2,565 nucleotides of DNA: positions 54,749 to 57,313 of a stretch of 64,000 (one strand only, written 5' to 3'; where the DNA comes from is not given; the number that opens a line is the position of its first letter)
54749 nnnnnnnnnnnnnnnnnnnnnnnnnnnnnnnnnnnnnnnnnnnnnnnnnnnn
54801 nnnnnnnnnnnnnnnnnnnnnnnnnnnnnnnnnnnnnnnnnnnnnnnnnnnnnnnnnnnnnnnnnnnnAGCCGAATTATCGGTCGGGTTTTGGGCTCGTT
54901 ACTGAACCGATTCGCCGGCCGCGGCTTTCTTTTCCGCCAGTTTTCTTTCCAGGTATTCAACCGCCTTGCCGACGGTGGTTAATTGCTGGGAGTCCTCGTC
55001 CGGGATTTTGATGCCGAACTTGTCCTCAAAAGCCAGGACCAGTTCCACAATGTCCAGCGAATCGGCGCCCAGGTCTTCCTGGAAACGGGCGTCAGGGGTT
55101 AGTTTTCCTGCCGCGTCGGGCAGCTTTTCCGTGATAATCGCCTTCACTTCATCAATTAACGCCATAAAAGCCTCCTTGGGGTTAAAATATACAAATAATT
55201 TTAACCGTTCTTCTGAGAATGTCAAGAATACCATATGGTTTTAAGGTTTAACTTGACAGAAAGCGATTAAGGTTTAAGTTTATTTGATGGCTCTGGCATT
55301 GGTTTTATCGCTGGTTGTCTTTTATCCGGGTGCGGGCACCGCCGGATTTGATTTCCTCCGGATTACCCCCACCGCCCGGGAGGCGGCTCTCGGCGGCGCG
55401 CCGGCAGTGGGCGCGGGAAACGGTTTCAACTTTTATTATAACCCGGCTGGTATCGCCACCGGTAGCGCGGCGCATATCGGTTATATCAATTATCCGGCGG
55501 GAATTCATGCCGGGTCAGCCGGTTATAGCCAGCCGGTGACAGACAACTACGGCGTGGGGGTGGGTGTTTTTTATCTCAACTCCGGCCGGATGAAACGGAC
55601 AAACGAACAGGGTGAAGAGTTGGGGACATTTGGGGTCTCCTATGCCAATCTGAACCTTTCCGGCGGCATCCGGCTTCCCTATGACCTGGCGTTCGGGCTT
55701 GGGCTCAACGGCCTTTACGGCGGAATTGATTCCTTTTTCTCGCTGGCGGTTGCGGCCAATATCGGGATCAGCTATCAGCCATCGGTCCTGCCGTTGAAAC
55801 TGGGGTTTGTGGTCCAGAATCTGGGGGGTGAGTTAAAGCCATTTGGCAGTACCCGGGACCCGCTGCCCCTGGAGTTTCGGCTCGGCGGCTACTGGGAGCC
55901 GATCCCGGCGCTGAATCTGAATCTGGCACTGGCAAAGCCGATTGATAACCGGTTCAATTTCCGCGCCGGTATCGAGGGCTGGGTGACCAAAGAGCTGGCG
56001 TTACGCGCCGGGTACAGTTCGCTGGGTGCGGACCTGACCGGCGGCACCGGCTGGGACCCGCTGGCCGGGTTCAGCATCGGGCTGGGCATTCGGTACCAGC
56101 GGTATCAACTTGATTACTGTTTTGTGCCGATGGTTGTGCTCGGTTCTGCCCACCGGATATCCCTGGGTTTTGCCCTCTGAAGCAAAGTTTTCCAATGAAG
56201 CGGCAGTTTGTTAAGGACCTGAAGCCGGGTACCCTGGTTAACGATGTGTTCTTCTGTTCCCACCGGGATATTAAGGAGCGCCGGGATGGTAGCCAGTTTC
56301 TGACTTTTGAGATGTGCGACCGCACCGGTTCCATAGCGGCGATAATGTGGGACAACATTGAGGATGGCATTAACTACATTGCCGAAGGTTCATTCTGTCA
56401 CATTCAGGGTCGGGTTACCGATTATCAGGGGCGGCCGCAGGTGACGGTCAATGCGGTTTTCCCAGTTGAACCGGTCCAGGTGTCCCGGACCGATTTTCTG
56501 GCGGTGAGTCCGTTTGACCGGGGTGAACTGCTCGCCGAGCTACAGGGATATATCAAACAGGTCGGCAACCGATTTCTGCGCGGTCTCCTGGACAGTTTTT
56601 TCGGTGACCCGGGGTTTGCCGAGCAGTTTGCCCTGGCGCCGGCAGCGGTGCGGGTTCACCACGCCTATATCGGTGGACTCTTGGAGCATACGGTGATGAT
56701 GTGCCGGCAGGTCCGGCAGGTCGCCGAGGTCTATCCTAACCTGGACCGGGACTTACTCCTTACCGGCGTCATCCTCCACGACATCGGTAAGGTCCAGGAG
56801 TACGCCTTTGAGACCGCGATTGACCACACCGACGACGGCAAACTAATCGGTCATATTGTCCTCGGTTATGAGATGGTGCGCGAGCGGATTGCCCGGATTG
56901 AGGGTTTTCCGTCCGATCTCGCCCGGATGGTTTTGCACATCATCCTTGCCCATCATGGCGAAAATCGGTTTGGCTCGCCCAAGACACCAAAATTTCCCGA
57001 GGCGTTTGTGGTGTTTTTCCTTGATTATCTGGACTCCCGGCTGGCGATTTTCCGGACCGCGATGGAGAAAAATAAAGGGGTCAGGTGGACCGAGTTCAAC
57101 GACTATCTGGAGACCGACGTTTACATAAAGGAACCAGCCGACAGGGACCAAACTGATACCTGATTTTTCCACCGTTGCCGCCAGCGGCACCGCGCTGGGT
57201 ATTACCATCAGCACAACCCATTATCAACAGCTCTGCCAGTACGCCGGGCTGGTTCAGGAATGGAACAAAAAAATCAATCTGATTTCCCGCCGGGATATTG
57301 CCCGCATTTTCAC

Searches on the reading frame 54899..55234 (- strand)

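Call 56: search_protein_families(library=pfam, proteins=[window:54899-55234:-], max_evalue=0.0001)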
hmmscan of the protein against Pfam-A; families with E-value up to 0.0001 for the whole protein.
window:54899-55234:- (111 aa): 1 family
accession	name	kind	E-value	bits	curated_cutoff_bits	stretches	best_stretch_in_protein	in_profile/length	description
PF00550.31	PP-binding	-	6.8e-13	49.1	20.8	1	28-95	1-67/67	Phosphopantetheine attachment site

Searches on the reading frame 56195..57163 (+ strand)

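Call 49: search_protein_families(library=pfam, proteins=[window:56195-57163:+], max_evalue=0.00001)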
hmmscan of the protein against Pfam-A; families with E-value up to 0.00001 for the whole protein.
window:56195-57163:+ (322 aa): 2 families
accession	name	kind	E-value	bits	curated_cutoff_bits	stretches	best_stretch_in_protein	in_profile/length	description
PF01966.28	HD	-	1.9e-16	60.8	22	1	163-280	2-114/116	HD domain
PF01336.31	tRNA_anti-codon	-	1e-08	35.4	27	1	27-89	8-73/75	OB-fold nucleic acid binding domain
